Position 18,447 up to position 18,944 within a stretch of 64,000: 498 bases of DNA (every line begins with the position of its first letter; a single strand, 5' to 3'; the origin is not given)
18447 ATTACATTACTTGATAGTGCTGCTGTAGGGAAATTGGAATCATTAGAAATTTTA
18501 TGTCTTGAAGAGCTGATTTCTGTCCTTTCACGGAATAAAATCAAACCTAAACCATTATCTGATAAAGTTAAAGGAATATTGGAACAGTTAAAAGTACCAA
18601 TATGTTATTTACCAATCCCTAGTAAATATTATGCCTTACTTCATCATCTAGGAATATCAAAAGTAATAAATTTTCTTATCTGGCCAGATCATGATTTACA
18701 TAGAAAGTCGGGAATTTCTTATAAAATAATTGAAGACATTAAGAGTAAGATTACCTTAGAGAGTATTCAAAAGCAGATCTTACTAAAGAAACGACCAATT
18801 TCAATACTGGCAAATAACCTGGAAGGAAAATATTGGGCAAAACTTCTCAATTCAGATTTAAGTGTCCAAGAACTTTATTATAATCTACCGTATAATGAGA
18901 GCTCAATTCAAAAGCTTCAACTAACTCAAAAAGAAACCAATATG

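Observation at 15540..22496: Giant topoisomerase VI-B fused to about 25 tandem (HhH)2-like repeats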

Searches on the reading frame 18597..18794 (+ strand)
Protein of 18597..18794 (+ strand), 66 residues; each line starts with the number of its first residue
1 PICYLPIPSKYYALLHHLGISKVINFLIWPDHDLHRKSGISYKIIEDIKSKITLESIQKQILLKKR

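Call 48: search_protein_families(library=pfam, alignment_id=A3, max_evalue=0.01)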
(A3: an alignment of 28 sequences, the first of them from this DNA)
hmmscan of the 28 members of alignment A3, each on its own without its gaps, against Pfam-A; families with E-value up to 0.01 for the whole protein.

A. member 1, seq(66 aa): 0 families

B. families by the number of members that match (of 28 scanned): 3 families
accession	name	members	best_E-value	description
PF03118.21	RNA_pol_A_CTD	1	0.0012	Bacterial RNA polymerase, alpha chain C terminal domain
PF22931.4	SAM_TNK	1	0.0047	SAM domain-like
PF14520.12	HHH_5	1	0.0078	Helix-hairpin-helix domain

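Call 49: search_solved_structures(query=A3, max_evalue=1, show_alignments=3)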
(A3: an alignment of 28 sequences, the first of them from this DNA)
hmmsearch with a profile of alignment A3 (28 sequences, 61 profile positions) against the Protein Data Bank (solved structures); distinct sequences matched with E-value up to 1: 56.
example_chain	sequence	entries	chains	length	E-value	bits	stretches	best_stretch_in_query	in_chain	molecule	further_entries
7ej6_B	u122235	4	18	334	0.00014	25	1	7-51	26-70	HLJ1_G0016300.mRNA.1.CDS.1 | Meiotic recombination protein DMC1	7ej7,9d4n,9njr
8vd6_A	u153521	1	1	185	0.00017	24.7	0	33-50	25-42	CAP REPEAT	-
9ui4_C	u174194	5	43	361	0.0023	21.1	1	1-49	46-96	DNA repair protein RAD51 homolog 1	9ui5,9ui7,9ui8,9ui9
9d46_C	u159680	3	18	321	0.0024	21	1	1-49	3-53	DNA repair protein RAD51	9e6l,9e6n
1szp_A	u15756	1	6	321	0.0024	21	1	1-49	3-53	DNA repair protein RAD51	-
1doq_A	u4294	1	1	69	0.003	20.7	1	6-55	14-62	RNA POLYMERASE ALPHA SUBUNIT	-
3lda_A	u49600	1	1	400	0.0034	20.5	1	1-49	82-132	DNA repair protein RAD51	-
9b2d_C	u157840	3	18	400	0.0034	20.5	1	1-49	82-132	DNA repair protein RAD51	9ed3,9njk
9q2c_G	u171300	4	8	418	0.0036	20.4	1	1-49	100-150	DNA repair protein RAD51 homolog | DNA repair protein RAD51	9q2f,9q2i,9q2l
1b22_A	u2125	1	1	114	0.015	18.4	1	1-49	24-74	DNA REPAIR PROTEIN RAD51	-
4mq9_A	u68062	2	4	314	0.041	17.1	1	8-55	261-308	DNA-directed RNA polymerase subunit alpha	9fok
1iw7_A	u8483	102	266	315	0.041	17.1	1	8-55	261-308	RNA polymerase alpha subunit | DNA-directed RNA polymerase alpha chain | DNA-directed RNA polymerase subunit alpha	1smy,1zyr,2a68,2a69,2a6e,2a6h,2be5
9zzr_F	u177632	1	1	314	0.047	16.9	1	1-49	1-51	DNA repair protein RAD51 homolog 1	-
9zzr_R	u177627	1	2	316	0.048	16.8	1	1-49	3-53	DNA repair protein RAD51 homolog 1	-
9zzr_W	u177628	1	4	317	0.048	16.8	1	1-49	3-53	DNA repair protein RAD51 homolog 1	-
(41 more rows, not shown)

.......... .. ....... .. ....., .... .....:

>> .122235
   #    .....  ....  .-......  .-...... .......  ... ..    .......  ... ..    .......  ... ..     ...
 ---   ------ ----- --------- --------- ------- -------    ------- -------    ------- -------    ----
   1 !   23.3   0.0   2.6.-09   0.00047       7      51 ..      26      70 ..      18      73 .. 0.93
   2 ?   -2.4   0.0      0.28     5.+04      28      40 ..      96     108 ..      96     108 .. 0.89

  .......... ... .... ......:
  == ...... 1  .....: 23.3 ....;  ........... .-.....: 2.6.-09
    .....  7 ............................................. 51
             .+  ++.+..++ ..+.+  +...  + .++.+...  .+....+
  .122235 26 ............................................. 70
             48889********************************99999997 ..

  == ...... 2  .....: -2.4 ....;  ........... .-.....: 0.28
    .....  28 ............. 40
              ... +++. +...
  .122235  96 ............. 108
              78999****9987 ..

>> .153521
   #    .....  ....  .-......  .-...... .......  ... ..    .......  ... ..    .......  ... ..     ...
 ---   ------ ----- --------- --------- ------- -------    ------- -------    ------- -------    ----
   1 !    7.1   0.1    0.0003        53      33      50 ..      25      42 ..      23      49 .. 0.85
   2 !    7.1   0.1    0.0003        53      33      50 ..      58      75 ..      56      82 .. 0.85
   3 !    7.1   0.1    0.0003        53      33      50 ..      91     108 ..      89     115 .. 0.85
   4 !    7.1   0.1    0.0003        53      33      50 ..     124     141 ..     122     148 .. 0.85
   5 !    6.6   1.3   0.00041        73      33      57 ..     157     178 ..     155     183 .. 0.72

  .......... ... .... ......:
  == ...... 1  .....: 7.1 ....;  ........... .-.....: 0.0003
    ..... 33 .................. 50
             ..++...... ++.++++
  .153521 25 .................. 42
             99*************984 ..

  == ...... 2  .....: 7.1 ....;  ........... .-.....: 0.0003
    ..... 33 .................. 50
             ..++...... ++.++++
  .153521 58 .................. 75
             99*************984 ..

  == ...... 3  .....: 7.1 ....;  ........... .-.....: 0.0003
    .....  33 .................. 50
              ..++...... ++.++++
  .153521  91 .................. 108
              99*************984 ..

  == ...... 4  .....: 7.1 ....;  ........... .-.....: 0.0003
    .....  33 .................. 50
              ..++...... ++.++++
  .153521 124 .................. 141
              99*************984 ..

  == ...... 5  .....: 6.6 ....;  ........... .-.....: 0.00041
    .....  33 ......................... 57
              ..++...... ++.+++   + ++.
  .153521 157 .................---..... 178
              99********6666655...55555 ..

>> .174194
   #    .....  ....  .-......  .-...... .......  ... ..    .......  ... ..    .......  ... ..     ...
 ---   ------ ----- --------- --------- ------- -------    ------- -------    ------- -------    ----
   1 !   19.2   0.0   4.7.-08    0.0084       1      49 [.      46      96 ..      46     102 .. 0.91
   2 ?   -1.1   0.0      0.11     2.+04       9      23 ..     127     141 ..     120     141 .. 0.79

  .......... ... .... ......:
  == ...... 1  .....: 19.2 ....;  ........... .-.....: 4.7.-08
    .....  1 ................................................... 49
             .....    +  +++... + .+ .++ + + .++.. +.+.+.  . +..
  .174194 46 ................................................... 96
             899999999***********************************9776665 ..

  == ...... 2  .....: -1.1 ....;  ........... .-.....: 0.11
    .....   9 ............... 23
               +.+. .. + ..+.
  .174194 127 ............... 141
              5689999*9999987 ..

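Call 60: search_protein_representatives(alignment_id=A3)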
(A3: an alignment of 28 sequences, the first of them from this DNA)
Query: 28 sequences, 61 profile positions. Proteins with E-value up to 0.001 (for the whole library): 113; up to 1e-10: 39; up to 1e-30: 26. The best 113 are listed.
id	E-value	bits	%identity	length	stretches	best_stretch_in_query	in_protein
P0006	5.5e-212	701.9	-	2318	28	1-59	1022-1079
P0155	3.7e-120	407.8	-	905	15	1-56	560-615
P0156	1.0e-107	368.1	-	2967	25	1-57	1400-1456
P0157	1.2e-95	329.4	-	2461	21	4-52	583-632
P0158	3.7e-86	299.0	-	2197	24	5-55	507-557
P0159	5.7e-85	295.2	-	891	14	1-57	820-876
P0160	5.9e-67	237.5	-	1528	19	1-55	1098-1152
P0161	2.1e-66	235.7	-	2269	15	8-55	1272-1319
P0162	2.3e-66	235.6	-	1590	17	1-54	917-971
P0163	1.2e-64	230.1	-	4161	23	1-58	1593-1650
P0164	1.3e-62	223.6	-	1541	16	15-60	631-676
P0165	1.1e-60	217.4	-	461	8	1-55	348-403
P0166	4.6e-56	202.6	-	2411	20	1-60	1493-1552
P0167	1.0e-53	195.1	-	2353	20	2-37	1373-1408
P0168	4.1e-53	193.2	-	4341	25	1-56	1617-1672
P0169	5.3e-53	192.8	-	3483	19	7-52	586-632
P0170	3.7e-51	186.9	-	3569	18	7-52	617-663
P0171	1.7e-49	181.6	-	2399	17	1-55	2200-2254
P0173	1.5e-46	172.1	-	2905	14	12-44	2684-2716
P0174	9.0e-45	166.5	-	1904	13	1-58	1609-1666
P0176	5.2e-40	151.2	-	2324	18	8-58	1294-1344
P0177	2.2e-38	146.1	-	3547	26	5-57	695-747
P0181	4.0e-30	119.6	-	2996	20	6-55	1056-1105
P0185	2.7e-24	100.9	-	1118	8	1-48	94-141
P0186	3.8e-21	90.9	-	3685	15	7-55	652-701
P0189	4.1e-17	77.9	-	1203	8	2-51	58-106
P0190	3.3e-14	68.6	-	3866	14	7-51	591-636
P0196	8.9e-08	48.0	-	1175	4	2-36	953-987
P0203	3.6e-07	46.1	-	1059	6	1-34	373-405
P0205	7.1e-07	45.2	-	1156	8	3-55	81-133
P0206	1.4e-06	44.2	-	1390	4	2-44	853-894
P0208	2.7e-06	43.3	-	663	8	17-44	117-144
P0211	6.8e-06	42.0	-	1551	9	16-54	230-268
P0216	1.9e-05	40.6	-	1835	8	6-55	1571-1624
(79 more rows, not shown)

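Call 62: list_cluster_members(proteins=[P0156, P0157, P0161, P0163, P0166, P0167, P0168, P0169, P0170, P0190])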
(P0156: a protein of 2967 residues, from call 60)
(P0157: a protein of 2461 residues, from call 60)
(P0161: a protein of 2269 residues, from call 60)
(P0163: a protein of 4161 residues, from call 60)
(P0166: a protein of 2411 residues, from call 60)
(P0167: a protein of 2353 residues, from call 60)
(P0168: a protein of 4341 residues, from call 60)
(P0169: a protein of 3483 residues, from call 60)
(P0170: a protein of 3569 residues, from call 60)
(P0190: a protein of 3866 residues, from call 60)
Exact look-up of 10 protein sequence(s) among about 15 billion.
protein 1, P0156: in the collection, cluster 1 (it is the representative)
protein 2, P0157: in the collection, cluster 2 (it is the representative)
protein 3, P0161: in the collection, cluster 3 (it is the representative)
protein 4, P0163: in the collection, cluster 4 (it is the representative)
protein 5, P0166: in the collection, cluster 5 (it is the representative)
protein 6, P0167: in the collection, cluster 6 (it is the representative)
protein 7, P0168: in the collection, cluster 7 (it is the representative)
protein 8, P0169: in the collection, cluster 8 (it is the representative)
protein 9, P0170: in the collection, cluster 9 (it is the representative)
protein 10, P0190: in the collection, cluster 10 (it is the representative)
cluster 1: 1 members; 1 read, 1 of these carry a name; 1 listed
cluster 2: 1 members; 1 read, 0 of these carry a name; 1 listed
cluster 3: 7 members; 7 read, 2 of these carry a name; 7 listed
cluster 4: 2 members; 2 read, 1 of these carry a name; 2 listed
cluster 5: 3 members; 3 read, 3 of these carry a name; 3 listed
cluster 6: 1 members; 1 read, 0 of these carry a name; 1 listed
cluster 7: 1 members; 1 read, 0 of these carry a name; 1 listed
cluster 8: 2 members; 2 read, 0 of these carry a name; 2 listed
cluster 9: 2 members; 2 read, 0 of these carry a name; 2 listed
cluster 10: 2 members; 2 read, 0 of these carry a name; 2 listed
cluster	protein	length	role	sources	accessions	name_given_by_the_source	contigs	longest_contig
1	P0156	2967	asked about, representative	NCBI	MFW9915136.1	MAG: DNA topoisomerase VI subunit B [Candidatus Thorarchaeota archaeon]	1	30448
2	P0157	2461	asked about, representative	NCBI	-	-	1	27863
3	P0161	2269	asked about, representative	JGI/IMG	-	-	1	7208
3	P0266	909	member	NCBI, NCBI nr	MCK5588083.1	MAG: hypothetical protein KAI34_05120, partial [Candidatus Lokiarchaeota archaeon] | hypothetical protein [Candidatus Lokiarchaeota archaeon]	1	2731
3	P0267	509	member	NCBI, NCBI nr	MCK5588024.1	MAG: DNA topoisomerase VI subunit B, partial [Candidatus Lokiarchaeota archaeon] | DNA topoisomerase VI subunit B [Candidatus Lokiarchaeota archaeon]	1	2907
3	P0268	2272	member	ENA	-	-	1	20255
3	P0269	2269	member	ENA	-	-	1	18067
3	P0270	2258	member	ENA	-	-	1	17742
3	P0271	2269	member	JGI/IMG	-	-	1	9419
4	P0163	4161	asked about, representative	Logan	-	-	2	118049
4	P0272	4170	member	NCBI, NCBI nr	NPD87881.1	MAG: DNA topoisomerase VI subunit B [Asgard group archaeon] | DNA topoisomerase VI subunit B [Asgard group archaeon]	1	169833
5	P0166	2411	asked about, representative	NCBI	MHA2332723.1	MAG: DNA topoisomerase VI subunit B, partial [Candidatus Hodarchaeales archaeon]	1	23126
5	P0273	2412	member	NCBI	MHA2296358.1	MAG: DNA topoisomerase VI subunit B [Candidatus Hodarchaeales archaeon]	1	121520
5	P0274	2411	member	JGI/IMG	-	DNA topoisomerase-6 subunit B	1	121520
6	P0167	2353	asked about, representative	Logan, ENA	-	-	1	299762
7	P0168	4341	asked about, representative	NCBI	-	-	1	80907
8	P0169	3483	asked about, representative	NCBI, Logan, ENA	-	-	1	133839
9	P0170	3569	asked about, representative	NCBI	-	-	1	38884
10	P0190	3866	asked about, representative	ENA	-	-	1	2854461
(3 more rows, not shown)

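Call 69: search_protein_families(library=pfam, proteins=[P0177, P0181, P0185, P0189], max_evalue=0.001)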
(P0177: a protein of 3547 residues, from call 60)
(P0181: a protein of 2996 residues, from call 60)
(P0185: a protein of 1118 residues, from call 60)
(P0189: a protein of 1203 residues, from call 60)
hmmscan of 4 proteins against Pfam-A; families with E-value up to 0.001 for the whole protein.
P0177 (3547 aa): 1 family
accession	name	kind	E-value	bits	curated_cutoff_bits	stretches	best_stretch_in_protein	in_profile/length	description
PF21794.3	RAD51D_N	-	3.7e-22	78.7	27.3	0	876-926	10-60/60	RAD51D, N-terminal domain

P0181 (2996 aa): 3 families
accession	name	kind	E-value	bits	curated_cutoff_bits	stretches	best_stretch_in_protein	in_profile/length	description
PF14520.12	HHH_5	-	1.6e-05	25.7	27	0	2619-2669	7-57/57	Helix-hairpin-helix domain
PF22357.2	AF1548-like_C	-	3.7e-05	24.2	23.9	0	2857-2896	7-46/56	AF1548-like, C-terminal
PF21794.3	RAD51D_N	-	0.00012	22.6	27.3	0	1057-1092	11-46/60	RAD51D, N-terminal domain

P0185 (1118 aa): 2 families
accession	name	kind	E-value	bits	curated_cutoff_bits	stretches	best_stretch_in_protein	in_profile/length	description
PF21794.3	RAD51D_N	-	3.6e-07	30.7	27.3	0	958-995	17-54/60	RAD51D, N-terminal domain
PF21999.2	IMS_HHH_1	-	0.00067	20.5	27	0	587-614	9-36/53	DNA polymerase-iota, thumb domain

P0189 (1203 aa): 3 families
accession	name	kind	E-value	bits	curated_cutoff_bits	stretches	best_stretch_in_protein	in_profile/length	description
PF21794.3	RAD51D_N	-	1.8e-11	44.4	27.3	0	246-275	7-36/60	RAD51D, N-terminal domain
PF03118.21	RNA_pol_A_CTD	-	1.2e-09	38.1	23.8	0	1127-1183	8-64/67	Bacterial RNA polymerase, alpha chain C terminal domain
PF14520.12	HHH_5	-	1.7e-08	35.3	27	0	66-108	13-55/57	Helix-hairpin-helix domain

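Call 70: list_cluster_members(proteins=[P0177, P0181, P0173, P0186, P0176, P0158, P0171, P0174, P0185, P0189])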
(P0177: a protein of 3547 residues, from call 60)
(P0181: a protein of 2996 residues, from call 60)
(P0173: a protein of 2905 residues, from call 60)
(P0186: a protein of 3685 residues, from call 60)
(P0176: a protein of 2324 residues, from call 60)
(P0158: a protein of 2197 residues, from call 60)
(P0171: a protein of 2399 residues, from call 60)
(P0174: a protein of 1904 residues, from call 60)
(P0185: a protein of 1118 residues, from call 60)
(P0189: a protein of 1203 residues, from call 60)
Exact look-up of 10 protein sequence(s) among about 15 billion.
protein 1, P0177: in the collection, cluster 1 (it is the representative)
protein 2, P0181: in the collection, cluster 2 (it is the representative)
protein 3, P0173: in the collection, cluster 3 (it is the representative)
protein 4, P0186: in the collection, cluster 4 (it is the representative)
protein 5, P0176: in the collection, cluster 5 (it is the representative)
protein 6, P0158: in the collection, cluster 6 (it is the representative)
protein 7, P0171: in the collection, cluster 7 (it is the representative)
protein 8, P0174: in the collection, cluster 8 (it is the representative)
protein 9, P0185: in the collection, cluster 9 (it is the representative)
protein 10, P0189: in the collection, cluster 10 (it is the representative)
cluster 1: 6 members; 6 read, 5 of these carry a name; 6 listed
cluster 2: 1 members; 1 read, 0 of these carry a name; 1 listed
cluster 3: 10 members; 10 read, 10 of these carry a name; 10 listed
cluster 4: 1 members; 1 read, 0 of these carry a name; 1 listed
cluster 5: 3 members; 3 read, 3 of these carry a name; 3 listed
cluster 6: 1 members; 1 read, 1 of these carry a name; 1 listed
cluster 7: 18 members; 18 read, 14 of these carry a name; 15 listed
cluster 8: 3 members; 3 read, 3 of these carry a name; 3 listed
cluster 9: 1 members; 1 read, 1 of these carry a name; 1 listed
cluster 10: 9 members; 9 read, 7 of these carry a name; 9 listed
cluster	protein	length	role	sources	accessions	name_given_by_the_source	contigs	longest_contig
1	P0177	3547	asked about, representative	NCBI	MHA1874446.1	MAG: hypothetical protein ACTSVB_10050 [Candidatus Heimdallarchaeaceae archaeon]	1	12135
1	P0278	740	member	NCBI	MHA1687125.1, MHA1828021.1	MAG: DNA topoisomerase VI subunit B, partial [Candidatus Heimdallarchaeaceae archaeon]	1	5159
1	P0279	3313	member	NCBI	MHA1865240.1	MAG: hypothetical protein ACTSWZ_01930, partial [Candidatus Heimdallarchaeaceae archaeon]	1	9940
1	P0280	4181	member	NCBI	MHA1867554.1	MAG: DNA topoisomerase VI subunit B [Candidatus Heimdallarchaeaceae archaeon]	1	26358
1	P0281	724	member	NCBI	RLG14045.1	DNA topoisomerase VI subunit B, partial [Candidatus Pacearchaeota archaeon]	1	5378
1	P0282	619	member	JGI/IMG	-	-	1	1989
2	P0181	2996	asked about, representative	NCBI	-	-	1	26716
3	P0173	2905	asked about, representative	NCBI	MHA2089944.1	MAG: DNA topoisomerase VI subunit B, partial [Candidatus Kariarchaeaceae archaeon]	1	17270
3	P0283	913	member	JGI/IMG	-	hypothetical protein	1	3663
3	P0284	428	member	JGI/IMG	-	hypothetical protein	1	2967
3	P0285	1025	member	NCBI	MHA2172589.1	MAG: hypothetical protein ACXAB7_22175, partial [Candidatus Kariarchaeaceae archaeon]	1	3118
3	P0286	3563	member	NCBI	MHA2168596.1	MAG: DNA topoisomerase VI subunit B [Candidatus Kariarchaeaceae archaeon]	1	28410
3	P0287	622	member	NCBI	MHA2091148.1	MAG: hypothetical protein ACW98K_09840, partial [Candidatus Kariarchaeaceae archaeon]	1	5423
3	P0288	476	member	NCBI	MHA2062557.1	MAG: DNA topoisomerase VI subunit B, partial [Candidatus Sifarchaeia archaeon]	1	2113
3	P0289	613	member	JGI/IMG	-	hypothetical protein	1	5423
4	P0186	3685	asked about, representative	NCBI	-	-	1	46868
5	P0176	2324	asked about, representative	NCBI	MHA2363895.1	MAG: DNA topoisomerase VI subunit B [Candidatus Hodarchaeales archaeon]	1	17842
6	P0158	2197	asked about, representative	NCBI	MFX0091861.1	MAG: hypothetical protein ACFFBD_08880, partial [Candidatus Hodarchaeota archaeon]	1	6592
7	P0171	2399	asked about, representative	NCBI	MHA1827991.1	MAG: hypothetical protein ACTSX6_05005, partial [Candidatus Heimdallarchaeaceae archaeon]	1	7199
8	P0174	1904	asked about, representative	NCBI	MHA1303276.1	MAG: DNA topoisomerase VI subunit B, partial [Candidatus Heimdallarchaeaceae archaeon]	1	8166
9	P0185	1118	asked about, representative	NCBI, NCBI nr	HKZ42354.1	MAG TPA: hypothetical protein VJ044_15425, partial [Candidatus Hodarchaeales archaeon] | hypothetical protein [Candidatus Hodarchaeales archaeon]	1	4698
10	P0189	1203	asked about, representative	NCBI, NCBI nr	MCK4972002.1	MAG: hypothetical protein KAS52_01680, partial [Candidatus Heimdallarchaeota archaeon] | hypothetical protein [Candidatus Heimdallarchaeota archaeon]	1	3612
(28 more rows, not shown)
